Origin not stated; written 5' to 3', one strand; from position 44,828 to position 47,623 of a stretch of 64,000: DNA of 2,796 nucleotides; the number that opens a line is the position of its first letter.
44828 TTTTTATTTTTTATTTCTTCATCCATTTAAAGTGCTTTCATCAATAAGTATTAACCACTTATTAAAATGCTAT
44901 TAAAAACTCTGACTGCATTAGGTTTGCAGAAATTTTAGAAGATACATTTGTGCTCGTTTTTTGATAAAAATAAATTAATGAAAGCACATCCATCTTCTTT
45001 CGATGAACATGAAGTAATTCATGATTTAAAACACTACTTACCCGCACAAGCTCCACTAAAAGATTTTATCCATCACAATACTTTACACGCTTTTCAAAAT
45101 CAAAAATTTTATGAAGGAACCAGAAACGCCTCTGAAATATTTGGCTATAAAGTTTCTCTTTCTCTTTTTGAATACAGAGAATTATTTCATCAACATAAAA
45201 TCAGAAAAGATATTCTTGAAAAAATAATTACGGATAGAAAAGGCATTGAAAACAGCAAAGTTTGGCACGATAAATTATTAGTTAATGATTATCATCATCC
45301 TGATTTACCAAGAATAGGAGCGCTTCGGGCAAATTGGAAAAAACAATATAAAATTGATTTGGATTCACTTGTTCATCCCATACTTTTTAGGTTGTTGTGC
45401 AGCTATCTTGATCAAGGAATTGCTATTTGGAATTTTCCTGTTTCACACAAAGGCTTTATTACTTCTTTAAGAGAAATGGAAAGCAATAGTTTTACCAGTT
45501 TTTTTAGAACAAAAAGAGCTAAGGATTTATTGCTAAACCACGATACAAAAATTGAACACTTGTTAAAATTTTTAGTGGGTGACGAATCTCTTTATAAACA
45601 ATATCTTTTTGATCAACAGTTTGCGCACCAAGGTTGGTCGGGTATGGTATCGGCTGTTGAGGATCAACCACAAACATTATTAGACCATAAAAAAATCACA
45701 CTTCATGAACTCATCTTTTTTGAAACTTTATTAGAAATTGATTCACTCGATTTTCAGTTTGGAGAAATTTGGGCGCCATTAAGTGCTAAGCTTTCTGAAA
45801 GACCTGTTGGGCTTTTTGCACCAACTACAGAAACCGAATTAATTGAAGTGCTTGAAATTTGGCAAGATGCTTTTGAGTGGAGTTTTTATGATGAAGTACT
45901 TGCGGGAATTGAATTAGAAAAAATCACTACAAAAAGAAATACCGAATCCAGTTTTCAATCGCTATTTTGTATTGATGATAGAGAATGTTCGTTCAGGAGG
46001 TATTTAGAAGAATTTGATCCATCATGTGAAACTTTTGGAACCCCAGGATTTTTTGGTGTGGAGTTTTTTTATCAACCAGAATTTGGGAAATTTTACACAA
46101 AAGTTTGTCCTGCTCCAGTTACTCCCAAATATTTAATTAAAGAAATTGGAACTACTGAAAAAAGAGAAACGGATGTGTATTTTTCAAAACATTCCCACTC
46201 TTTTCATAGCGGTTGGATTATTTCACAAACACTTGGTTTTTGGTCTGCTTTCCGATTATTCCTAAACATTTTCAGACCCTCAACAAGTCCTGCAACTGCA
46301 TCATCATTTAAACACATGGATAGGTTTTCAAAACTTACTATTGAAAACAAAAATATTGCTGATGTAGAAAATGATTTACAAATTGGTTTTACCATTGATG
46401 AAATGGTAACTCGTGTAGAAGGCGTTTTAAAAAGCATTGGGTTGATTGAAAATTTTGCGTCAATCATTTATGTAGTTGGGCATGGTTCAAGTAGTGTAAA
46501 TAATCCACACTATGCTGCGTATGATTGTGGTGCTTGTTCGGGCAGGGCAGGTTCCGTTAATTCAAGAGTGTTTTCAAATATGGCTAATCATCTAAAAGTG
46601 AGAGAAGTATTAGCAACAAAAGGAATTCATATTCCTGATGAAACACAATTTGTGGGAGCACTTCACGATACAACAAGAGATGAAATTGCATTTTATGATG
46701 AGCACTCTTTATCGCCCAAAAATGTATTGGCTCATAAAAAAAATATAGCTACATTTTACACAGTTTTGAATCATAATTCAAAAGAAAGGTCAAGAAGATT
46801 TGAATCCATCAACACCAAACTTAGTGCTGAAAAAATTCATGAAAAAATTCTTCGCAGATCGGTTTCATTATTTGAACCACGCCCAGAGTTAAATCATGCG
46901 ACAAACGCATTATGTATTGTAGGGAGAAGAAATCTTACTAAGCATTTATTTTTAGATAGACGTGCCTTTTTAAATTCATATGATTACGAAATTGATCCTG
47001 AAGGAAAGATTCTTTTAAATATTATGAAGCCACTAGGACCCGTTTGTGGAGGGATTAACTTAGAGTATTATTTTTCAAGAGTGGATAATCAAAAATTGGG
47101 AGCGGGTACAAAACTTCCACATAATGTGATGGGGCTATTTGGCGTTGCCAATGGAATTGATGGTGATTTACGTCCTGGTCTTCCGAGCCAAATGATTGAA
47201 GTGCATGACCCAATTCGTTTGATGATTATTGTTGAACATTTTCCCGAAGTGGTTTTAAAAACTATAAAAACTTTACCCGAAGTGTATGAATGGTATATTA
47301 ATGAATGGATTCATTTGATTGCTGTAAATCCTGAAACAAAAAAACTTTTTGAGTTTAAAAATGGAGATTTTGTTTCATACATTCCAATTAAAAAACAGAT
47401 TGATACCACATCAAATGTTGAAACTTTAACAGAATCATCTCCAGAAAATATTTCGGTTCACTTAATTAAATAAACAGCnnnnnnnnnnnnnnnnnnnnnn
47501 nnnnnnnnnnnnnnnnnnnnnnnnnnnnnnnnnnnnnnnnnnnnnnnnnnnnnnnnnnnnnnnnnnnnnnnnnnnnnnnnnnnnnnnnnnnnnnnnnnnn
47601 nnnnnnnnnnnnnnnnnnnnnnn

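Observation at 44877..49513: Identical three-box, 11-bp-phased ATTAAA arrays at the same distance from identical -7 boxes in the dabA and sulP promoters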

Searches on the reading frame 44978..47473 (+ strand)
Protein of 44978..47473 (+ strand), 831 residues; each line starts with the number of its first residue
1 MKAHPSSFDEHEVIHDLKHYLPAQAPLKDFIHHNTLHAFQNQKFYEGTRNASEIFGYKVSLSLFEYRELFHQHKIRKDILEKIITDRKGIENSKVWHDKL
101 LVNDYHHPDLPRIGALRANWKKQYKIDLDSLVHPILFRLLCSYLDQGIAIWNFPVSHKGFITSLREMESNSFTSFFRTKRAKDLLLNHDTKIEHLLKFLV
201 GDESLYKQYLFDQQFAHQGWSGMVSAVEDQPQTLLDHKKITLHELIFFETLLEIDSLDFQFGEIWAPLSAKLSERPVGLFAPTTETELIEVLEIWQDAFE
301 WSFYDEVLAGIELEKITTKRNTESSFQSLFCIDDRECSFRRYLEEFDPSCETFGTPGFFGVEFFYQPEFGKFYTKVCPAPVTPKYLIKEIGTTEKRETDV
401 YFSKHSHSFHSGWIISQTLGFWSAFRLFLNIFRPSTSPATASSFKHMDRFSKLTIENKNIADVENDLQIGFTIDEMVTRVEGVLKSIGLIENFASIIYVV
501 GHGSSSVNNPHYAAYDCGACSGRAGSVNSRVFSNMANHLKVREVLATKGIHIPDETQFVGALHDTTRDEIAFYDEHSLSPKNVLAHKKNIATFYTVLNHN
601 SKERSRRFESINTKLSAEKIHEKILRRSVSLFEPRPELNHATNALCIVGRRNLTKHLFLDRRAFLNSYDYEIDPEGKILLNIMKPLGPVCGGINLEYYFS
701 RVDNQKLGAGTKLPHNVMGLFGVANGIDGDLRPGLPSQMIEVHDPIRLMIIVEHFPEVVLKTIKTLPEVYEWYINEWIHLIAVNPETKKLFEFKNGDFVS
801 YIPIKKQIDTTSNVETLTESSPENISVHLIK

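Call 4: search_protein_families(library=pfam, proteins=[window:44978-47473:+])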
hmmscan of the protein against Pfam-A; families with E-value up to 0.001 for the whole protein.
window:44978-47473:+ (831 aa): 1 family
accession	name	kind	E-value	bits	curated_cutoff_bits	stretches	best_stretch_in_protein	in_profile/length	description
PF10070.14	DabA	-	1.5e-215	718.5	25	1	14-778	1-747/747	Probable inorganic carbon transporter subunit DabA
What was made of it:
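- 44978..47473 (+): dabA (DUF2309/DabA, carbonic-anhydrase-like subunit of the DAB CO2 pump). Pfam PF10070, 718 bits (call 4).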

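Call 10: find_related_loci(query=window:44978-47473:+, collection=genome_contigs, flank=10000)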
Query window:44978-47473:+ (831 aa) in genome_contigs; peptide patterns used: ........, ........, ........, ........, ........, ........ (x = any residue, [..] = any of these).
381 stretches matched a pattern; 349 encode a relative of the query (tblastn E <= 1e-3); the best 80 are kept; 80 distinct loci.
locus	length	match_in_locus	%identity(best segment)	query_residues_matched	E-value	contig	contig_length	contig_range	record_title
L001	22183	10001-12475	71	8-831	0e+0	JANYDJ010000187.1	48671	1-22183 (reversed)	MAG: Flavobacteriaceae bacterium isolate 336R_metabinner_54 336R_k141_448035, whole genome shotgun sequence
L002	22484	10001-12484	71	1-828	0e+0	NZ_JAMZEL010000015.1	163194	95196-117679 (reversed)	Runella salmonicolor strain S5 contig15, whole genome shotgun sequence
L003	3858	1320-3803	71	1-828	0e+0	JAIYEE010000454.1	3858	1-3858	MAG: Runella sp. isolate H1_MAG_00058 pond_H1_MAG_00058_000000001025, whole genome shotgun sequence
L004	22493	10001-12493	71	1-831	0e+0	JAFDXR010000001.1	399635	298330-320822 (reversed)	MAG: Bacteroidetes bacterium isolate SZAS-3 BACT-AMP-16__1__length-399635, whole genome shotgun sequence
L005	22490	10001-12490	70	1-830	0e+0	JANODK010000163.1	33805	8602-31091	MAG: Chryseolinea sp. isolate VAR_17_metabat_144 VAR_17_k141_2745839, whole genome shotgun sequence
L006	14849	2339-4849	69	1-831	0e+0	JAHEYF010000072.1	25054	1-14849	MAG: Bacteroidetes bacterium isolate nzgw121 NODE_1151_length_25055_cov_4.162349, whole genome shotgun sequence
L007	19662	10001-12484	70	1-828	0e+0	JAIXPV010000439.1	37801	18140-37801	MAG: Runella sp. isolate C1_MAG_00075 C1_MAG_00075_000000000597, whole genome shotgun sequence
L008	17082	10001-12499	69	1-830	0e+0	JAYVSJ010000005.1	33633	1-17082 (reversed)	MAG: Chryseolinea sp. isolate GL74_DN_concoct_21_sub GL74_DN_concoct_21_sub_4, whole genome shotgun sequence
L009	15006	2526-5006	69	5-830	0e+0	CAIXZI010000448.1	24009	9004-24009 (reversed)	MAG: uncultured Bacteroidetes bacterium isolate VK_bin-2399 genome assembly, contig: bin-2399:448/716, whole genome shot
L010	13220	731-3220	69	1-830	0e+0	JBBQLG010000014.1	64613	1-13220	MAG: Cytophagales bacterium isolate Co_metawrap_517 Cmw_517_k141_19145740_length_64613_cov_9.9989, whole genome shotgun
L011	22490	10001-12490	68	1-830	0e+0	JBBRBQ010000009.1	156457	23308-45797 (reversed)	MAG: Cytophagales bacterium isolate Co_metawrap_2352 Cmw_2352_k141_6216094_length_156457_cov_36.9664, whole genome shotg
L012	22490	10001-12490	68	1-830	0e+0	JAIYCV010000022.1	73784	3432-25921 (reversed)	MAG: Flammeovirgaceae bacterium isolate H1_MAG_00012 pond_H1_MAG_00012_000000000043, whole genome shotgun sequence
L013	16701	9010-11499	68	1-830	0e+0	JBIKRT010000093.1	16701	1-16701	MAG: Cyclobacteriaceae bacterium isolate ME2015-06-19_3300044640_group6_bin105 Rohwer_bin633_scaffold_2343_c1, whole gen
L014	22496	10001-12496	69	1-830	0e+0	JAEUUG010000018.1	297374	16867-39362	MAG: Cyclobacteriaceae bacterium isolate new MAG-349 k141_3203417, whole genome shotgun sequence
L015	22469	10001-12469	68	8-831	0e+0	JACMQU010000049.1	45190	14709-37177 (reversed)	MAG: Bacteroidia bacterium isolate LF-bin-458 FL-bin-458-contig-k141_707521, whole genome shotgun sequence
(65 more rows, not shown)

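Call 41: find_homologous_proteins(query=window:44978-47473:+, max_evalue=1e-100)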
Query window:44978-47473:+ (831 aa): 5810 proteins with E <= 1e-100 among 8000 candidates; the best 120 are listed.
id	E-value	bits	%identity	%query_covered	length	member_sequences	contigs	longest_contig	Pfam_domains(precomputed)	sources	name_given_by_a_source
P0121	0.0e+0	1931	100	100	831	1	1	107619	PF10070.15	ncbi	-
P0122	0.0e+0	1420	72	99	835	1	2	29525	PF10070.15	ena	-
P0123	0.0e+0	1418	72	100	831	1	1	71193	PF10070.15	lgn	-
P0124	0.0e+0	1415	72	100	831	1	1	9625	PF10070.15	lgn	-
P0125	0.0e+0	1414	72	100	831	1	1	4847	PF10070.15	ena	-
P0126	0.0e+0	1414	72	100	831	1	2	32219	PF10070.15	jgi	jgi:hypothetical protein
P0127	0.0e+0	1414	72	100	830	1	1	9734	PF10070.15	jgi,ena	-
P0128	0.0e+0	1413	72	100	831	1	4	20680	PF10070.15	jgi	jgi:uncharacterized protein YbcC (UPF0753/DUF2309 family)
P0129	0.0e+0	1412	72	100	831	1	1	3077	PF10070.15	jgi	-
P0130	0.0e+0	1412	72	100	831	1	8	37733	PF10070.15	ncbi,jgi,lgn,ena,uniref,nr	ncbi:DUF2309 domain-containing protein [Runella sp.]|jgi:uncharacterized protein|uniref:YbcC family 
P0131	0.0e+0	1407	71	100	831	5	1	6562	PF10070.15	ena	-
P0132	0.0e+0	1406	72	100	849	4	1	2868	PF10070.15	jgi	jgi:uncharacterized protein YbcC (UPF0753/DUF2309 family)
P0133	0.0e+0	1406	71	99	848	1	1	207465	PF10070.15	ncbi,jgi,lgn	jgi:hypothetical protein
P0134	0.0e+0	1405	72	100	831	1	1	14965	PF10070.15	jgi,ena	-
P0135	0.0e+0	1405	71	100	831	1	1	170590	PF10070.15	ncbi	-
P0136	0.0e+0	1404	71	99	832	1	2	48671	PF10070.15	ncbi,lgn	-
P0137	0.0e+0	1402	71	100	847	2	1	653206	PF10070.15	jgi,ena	-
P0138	0.0e+0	1402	71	100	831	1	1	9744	PF10070.15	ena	-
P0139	0.0e+0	1401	71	100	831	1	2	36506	PF10070.15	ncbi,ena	-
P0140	0.0e+0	1400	71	100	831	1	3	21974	PF10070.15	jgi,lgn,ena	jgi:uncharacterized protein YbcC (UPF0753/DUF2309 family)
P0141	0.0e+0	1400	71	100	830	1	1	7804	PF10070.15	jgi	jgi:uncharacterized protein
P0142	0.0e+0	1398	70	100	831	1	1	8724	PF10070.15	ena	-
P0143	0.0e+0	1398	71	100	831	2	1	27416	PF10070.15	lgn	-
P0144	0.0e+0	1397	71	100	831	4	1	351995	PF10070.15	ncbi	-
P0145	0.0e+0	1395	70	100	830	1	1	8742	PF10070.15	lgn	-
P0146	0.0e+0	1394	71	100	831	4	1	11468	PF10070.15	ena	-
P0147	0.0e+0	1393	71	100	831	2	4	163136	PF10070.15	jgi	jgi:uncharacterized protein YbcC (UPF0753/DUF2309 family)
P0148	0.0e+0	1393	70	100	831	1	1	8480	PF10070.15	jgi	jgi:uncharacterized protein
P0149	0.0e+0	1389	70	100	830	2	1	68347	PF10070.15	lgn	-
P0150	0.0e+0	1389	70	100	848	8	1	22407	PF10070.15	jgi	-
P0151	0.0e+0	1388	71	100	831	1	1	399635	PF10070.15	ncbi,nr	ncbi:MAG: DUF2309 domain-containing protein [Bacteroidetes bacterium]|nr:DUF2309 domain-containing p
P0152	0.0e+0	1388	70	100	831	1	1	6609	PF10070.15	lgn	-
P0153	0.0e+0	1387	70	100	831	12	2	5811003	PF10070.15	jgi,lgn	jgi:uncharacterized protein YbcC (UPF0753/DUF2309 family)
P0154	0.0e+0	1386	70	100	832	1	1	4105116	PF10070.15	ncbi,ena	-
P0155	0.0e+0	1386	70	100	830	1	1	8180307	PF10070.15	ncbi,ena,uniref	ncbi:YbcC family protein [Runella sp.]|uniref:YbcC family protein n=1 Tax=Runella sp. TaxID=1960881 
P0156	0.0e+0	1385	71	100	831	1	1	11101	PF10070.15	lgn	-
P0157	0.0e+0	1385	71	100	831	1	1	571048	PF10070.15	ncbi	ncbi:MAG: DUF2309 domain-containing protein [Spirosomataceae bacterium]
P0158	0.0e+0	1384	70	100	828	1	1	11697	PF10070.15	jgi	jgi:uncharacterized protein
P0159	0.0e+0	1384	70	100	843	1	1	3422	PF10070.15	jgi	jgi:uncharacterized protein YbcC (UPF0753/DUF2309 family)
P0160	0.0e+0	1383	70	100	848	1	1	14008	PF10070.15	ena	-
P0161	0.0e+0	1382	70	100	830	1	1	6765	PF10070.15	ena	-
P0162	0.0e+0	1382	71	100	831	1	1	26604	PF10070.15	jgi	jgi:uncharacterized protein YbcC (UPF0753/DUF2309 family)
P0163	0.0e+0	1381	70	100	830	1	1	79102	PF10070.15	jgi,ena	-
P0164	0.0e+0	1380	69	100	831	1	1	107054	PF10070.15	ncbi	-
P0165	0.0e+0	1379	69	100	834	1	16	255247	PF10070.15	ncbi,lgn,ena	-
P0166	0.0e+0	1379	70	100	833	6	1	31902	PF10070.15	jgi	jgi:uncharacterized protein YbcC (UPF0753/DUF2309 family)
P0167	0.0e+0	1379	71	99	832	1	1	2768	PF10070.15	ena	-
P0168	0.0e+0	1379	70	100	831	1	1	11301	PF10070.15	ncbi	ncbi:MAG: DUF2309 domain-containing protein [Chryseolinea sp.]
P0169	0.0e+0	1378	70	100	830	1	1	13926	PF10070.15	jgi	jgi:uncharacterized protein YbcC (UPF0753/DUF2309 family)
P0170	0.0e+0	1378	70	100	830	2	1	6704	PF10070.15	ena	-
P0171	0.0e+0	1378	70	100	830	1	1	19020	PF10070.15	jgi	jgi:uncharacterized protein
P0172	0.0e+0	1378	70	100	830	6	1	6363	PF10070.15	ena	-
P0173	0.0e+0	1377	70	100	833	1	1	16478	PF10070.15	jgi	jgi:uncharacterized protein YbcC (UPF0753/DUF2309 family)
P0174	0.0e+0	1377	70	100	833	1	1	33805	PF10070.15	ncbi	-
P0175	0.0e+0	1376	70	99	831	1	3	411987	PF10070.15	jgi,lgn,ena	-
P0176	0.0e+0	1376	70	100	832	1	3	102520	PF10070.15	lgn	-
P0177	0.0e+0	1376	70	100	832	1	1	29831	PF10070.15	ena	-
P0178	0.0e+0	1375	70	100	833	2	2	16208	PF10070.15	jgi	jgi:uncharacterized protein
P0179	0.0e+0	1375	70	100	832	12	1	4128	PF10070.15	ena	-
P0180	0.0e+0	1375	69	100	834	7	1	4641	PF10070.15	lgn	-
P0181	0.0e+0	1375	69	100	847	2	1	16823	PF10070.15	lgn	-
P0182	0.0e+0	1374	69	100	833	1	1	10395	PF10070.15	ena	-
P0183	0.0e+0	1373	70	100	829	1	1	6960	PF10070.15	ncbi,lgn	ncbi:MAG TPA: DUF2309 domain-containing protein [Ohtaekwangia sp.]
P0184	0.0e+0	1373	70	100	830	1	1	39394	PF10070.15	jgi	jgi:uncharacterized protein YbcC (UPF0753/DUF2309 family)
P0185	0.0e+0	1373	70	100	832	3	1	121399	PF10070.15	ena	-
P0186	0.0e+0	1373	69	100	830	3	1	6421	PF10070.15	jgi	jgi:uncharacterized protein YbcC (UPF0753/DUF2309 family)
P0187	0.0e+0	1373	69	100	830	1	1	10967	PF10070.15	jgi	jgi:uncharacterized protein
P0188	0.0e+0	1371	69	99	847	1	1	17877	PF10070.15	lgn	-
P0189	0.0e+0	1371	71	99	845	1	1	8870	PF10070.15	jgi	jgi:uncharacterized protein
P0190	0.0e+0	1370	69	100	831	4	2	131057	PF10070.15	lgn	-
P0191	0.0e+0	1370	70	100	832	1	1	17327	PF10070.15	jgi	jgi:uncharacterized protein YbcC (UPF0753/DUF2309 family)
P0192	0.0e+0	1370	69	100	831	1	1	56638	PF10070.15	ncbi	-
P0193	0.0e+0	1370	70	100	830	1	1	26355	PF10070.15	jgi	jgi:uncharacterized protein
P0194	0.0e+0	1370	70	100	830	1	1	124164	PF10070.15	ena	-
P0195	0.0e+0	1370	71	100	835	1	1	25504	PF10070.15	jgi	jgi:uncharacterized protein YbcC (UPF0753/DUF2309 family)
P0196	0.0e+0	1370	70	100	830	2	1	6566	PF10070.15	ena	-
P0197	0.0e+0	1369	69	100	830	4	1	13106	PF10070.15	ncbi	ncbi:MAG TPA: DUF2309 domain-containing protein [Chryseolinea sp.]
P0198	0.0e+0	1369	70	100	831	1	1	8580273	PF10070.15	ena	-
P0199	0.0e+0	1369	70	100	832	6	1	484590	PF10070.15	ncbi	ncbi:MAG: YbcC family protein [Spirosomataceae bacterium]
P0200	0.0e+0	1368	69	100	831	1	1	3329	PF10070.15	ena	-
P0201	0.0e+0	1367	70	100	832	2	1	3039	PF10070.15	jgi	jgi:uncharacterized protein YbcC (UPF0753/DUF2309 family)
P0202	0.0e+0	1367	69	100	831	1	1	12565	PF10070.15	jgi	jgi:hypothetical protein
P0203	0.0e+0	1367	69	100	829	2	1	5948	PF10070.15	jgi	jgi:uncharacterized protein YbcC (UPF0753/DUF2309 family)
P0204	0.0e+0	1367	70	100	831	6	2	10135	PF10070.15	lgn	-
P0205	0.0e+0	1367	69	100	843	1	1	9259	PF10070.15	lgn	-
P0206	0.0e+0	1367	70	100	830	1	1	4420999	PF10070.15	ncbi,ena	-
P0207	0.0e+0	1367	69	100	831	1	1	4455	PF10070.15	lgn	-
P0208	0.0e+0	1367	70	100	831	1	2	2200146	PF10070.15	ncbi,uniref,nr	ncbi:hypothetical protein GCM10028803_32060 [Larkinella knui]|uniref:Probable inorganic carbon trans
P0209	0.0e+0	1366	69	100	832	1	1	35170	PF10070.15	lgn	-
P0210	0.0e+0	1365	69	100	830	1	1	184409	PF10070.15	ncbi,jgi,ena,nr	ncbi:MAG TPA: DUF2309 domain-containing protein [Chryseolinea sp.]|nr:DUF2309 domain-containing prot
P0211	0.0e+0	1364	70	100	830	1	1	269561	PF10070.15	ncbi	-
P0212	0.0e+0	1364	70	100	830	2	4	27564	PF10070.15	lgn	-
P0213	0.0e+0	1364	69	100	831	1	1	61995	PF10070.15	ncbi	-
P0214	0.0e+0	1364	70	99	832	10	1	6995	PF10070.15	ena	-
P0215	0.0e+0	1364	70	99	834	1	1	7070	PF10070.15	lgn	-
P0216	0.0e+0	1364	69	100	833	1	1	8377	PF10070.15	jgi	jgi:uncharacterized protein YbcC (UPF0753/DUF2309 family)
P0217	0.0e+0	1363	69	100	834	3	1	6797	PF10070.15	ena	-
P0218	0.0e+0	1362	69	100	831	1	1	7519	PF10070.15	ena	-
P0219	0.0e+0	1362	69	100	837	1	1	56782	PF10070.15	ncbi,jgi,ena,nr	ncbi:MAG TPA: DUF2309 domain-containing protein [Cytophagaceae bacterium]|jgi:uncharacterized protei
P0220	0.0e+0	1362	70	99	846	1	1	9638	PF10070.15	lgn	-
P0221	0.0e+0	1362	69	99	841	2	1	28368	PF10070.15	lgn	-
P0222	0.0e+0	1362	69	100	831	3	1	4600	PF10070.15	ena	-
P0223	0.0e+0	1362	69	100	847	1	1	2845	PF10070.15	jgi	jgi:uncharacterized protein YbcC (UPF0753/DUF2309 family)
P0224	0.0e+0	1362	69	100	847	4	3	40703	PF10070.15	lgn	-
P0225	0.0e+0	1361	70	100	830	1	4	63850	PF10070.15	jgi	jgi:uncharacterized protein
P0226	0.0e+0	1361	69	100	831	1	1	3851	PF10070.15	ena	-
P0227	0.0e+0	1361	70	100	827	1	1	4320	PF10070.15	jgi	jgi:uncharacterized protein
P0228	0.0e+0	1361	69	100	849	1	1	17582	PF10070.15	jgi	jgi:uncharacterized protein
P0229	0.0e+0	1361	69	100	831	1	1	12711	PF10070.15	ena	-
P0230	0.0e+0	1361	69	99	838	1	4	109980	PF10070.15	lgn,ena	-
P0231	0.0e+0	1361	70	100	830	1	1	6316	PF10070.15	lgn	-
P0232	0.0e+0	1360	69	100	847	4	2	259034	PF10070.15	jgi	jgi:uncharacterized protein YbcC (UPF0753/DUF2309 family)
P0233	0.0e+0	1360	69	100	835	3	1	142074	PF10070.15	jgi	-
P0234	0.0e+0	1360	70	100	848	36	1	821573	PF10070.15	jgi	jgi:uncharacterized protein YbcC (UPF0753/DUF2309 family)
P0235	0.0e+0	1360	69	100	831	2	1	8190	PF10070.15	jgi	-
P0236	0.0e+0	1359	69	99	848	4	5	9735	PF10070.15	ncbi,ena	-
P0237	0.0e+0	1359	70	100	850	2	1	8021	PF10070.15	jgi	jgi:uncharacterized protein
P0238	0.0e+0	1359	68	100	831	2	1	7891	PF10070.15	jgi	jgi:uncharacterized protein YbcC (UPF0753/DUF2309 family)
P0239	0.0e+0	1359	69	100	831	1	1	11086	PF10070.15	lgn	-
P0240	0.0e+0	1358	69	100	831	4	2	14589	PF10070.15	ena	-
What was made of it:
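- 44978..47473 (+): Homologues align from residue 1 of the ATG-44978 product (calls 10, 41).
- Tried and rejected: The protein database shows that none exist above 72% identity anyway (call 41).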
